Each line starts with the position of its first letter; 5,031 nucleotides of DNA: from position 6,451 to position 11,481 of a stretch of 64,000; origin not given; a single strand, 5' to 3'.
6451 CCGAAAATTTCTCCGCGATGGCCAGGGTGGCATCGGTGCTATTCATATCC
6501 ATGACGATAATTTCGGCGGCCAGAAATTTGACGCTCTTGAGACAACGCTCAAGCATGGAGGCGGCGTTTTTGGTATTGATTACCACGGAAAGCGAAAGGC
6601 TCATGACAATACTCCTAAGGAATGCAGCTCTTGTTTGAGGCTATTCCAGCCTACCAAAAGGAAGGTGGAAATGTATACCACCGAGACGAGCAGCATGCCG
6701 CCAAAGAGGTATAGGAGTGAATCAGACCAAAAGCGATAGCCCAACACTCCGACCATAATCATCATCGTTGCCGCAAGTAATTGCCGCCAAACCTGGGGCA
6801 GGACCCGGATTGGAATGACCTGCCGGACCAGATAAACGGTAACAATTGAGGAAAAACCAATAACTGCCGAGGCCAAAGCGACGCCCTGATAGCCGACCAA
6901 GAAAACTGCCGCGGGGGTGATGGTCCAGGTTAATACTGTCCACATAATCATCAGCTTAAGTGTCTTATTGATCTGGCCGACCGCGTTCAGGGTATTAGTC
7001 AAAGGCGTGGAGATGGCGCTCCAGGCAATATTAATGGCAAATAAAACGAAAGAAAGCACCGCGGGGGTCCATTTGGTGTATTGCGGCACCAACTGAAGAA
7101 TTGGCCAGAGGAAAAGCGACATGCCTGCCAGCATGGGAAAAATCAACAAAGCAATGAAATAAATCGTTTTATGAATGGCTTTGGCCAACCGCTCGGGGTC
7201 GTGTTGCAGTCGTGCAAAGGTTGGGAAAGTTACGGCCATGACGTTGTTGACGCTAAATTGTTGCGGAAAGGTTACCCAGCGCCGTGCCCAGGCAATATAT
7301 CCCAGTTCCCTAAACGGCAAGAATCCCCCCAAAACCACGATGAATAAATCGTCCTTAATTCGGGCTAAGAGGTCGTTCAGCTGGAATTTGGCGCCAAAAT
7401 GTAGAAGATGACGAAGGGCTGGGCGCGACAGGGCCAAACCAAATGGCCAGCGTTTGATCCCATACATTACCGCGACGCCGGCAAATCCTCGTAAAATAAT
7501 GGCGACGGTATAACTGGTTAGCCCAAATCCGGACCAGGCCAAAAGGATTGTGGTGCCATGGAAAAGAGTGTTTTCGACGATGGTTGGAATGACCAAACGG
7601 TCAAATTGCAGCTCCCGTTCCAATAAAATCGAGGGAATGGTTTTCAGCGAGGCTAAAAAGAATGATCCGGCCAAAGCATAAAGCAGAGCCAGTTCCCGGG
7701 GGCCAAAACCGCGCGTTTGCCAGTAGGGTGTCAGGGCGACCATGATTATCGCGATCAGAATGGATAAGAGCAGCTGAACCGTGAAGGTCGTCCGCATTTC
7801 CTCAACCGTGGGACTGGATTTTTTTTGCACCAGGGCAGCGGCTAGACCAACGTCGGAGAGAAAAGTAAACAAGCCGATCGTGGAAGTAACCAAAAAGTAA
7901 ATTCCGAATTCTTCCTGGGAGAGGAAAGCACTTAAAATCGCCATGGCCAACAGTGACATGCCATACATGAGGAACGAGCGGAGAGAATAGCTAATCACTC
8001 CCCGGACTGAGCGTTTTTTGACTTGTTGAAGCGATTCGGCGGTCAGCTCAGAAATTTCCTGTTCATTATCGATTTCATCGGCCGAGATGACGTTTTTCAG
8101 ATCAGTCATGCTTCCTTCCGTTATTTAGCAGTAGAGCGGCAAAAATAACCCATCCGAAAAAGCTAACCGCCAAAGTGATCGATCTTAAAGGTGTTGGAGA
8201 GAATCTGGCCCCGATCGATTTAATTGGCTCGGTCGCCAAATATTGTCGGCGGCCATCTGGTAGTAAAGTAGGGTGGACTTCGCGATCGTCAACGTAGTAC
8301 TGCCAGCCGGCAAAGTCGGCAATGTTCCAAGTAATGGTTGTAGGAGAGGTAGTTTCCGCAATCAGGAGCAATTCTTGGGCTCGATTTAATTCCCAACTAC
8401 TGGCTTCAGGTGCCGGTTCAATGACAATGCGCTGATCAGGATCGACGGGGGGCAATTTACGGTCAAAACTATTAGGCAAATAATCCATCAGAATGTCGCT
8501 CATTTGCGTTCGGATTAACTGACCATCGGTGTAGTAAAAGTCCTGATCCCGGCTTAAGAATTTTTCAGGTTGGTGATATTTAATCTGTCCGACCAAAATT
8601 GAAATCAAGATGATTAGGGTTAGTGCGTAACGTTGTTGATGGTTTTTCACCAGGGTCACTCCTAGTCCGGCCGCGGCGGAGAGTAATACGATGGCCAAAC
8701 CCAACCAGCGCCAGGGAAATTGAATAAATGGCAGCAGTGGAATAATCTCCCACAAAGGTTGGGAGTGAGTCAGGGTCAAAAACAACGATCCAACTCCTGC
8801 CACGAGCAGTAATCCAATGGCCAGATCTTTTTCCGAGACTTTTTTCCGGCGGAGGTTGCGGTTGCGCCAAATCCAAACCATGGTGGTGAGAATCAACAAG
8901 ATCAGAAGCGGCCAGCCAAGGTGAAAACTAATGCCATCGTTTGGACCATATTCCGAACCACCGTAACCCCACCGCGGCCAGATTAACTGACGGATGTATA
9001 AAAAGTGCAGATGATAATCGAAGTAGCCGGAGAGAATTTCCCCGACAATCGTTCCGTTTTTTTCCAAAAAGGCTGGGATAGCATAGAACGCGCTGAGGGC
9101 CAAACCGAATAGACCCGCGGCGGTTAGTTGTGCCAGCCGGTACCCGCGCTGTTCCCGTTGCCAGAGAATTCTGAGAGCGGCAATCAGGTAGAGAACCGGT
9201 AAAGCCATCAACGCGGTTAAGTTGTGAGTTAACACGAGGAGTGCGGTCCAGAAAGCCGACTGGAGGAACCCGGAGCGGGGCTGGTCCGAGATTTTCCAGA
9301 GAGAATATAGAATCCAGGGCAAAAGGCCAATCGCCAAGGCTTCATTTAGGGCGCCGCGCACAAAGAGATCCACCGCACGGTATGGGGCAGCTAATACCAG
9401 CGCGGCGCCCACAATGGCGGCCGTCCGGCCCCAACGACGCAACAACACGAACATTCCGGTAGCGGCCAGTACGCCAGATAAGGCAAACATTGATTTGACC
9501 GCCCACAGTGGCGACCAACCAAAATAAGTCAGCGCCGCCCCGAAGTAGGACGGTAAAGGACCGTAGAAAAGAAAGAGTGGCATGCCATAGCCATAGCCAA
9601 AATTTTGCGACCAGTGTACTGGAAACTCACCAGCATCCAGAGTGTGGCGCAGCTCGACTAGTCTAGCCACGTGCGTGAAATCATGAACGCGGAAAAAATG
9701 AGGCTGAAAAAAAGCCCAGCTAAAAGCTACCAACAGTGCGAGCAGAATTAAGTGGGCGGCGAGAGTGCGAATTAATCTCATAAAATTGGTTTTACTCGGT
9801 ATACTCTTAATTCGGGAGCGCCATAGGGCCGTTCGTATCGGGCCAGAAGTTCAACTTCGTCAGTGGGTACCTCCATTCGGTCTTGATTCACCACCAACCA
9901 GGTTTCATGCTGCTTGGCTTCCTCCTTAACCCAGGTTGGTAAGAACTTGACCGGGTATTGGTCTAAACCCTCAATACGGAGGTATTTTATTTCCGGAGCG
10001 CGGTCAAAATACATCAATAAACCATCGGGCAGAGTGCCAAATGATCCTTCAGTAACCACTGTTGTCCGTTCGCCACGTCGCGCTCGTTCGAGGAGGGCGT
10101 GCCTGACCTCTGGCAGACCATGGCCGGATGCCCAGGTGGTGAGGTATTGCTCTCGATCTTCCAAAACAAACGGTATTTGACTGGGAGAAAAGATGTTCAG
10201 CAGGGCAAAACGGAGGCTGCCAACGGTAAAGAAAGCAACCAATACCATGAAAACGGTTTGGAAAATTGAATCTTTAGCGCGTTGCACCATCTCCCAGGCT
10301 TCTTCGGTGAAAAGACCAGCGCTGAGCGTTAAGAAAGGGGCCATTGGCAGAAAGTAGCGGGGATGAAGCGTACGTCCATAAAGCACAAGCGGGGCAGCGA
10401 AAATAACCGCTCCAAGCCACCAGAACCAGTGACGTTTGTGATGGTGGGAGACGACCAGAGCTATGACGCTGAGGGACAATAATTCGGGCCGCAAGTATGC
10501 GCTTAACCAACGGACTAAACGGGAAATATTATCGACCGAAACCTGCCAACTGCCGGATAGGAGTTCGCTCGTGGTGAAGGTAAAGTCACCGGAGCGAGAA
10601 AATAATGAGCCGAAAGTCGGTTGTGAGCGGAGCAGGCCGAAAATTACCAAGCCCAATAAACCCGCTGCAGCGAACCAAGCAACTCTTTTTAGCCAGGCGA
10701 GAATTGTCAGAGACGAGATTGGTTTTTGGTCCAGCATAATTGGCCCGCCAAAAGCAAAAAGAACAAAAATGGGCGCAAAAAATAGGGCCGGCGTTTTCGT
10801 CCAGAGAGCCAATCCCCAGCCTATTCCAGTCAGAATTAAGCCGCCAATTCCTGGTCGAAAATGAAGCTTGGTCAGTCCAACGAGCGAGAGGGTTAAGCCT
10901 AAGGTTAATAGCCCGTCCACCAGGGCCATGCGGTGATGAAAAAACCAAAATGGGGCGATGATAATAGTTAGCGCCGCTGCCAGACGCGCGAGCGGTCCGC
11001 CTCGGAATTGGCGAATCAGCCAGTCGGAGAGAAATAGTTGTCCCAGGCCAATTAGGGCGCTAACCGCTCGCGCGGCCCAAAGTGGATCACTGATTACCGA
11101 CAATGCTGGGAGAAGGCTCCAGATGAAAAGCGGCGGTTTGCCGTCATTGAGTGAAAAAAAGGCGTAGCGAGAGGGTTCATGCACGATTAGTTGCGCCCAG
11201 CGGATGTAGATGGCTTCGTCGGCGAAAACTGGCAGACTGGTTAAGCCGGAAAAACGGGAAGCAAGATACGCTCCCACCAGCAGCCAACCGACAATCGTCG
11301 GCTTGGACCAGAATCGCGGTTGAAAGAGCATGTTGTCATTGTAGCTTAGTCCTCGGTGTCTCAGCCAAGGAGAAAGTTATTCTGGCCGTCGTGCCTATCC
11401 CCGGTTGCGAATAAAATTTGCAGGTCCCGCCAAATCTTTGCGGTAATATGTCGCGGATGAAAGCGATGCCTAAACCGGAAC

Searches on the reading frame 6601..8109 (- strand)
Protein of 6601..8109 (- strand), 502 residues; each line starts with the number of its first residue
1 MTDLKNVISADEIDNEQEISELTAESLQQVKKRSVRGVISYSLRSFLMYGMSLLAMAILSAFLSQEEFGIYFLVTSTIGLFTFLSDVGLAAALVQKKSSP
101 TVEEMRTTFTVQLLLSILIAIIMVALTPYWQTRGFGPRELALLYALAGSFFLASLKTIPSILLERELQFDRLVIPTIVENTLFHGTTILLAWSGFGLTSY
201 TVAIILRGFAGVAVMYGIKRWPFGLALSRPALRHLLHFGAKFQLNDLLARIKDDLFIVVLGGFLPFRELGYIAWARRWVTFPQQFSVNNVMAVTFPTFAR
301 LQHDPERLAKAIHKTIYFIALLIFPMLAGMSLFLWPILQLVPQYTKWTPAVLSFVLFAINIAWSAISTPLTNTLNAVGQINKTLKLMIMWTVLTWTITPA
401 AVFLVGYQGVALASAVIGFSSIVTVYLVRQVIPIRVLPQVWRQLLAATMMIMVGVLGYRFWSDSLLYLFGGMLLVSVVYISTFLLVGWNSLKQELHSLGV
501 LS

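Call 46: search_protein_families(library=pfam, proteins=[window:6601-8109:-], max_evalue=0.0001)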
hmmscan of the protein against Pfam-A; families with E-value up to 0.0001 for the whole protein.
window:6601-8109:- (502 aa): 2 families
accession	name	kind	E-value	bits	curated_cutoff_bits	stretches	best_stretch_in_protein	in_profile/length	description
PF13440.11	Polysacc_synt_3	-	1.3e-46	159.6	23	1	58-341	1-283/293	Polysaccharide biosynthesis protein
PF01943.22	Polysacc_synt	-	2.8e-23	83.2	28.2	1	35-302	2-274/274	Polysaccharide biosynthesis protein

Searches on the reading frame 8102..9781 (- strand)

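Call 46: search_protein_families(library=pfam, proteins=[window:8102-9781:-], max_evalue=0.0001)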
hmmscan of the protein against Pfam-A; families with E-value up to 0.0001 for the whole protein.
window:8102-9781:- (559 aa): 1 family
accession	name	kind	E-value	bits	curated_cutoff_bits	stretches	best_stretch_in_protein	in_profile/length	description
PF10131.15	PTPS_related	-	1.6e-19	70.2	26.4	1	71-406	2-313/621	6-pyruvoyl-tetrahydropterin synthase related domain; membrane protein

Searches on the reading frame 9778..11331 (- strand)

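Call 46: search_protein_families(library=pfam, proteins=[window:9778-11331:-], max_evalue=0.0001)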
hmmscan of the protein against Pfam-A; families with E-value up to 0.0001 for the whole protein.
window:9778-11331:- (517 aa): 1 family
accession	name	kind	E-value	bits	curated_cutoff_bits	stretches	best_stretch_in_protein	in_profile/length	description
PF02366.24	PMT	-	9.4e-09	35.6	22.7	1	64-218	61-215/245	Dolichyl-phosphate-mannose-protein mannosyltransferase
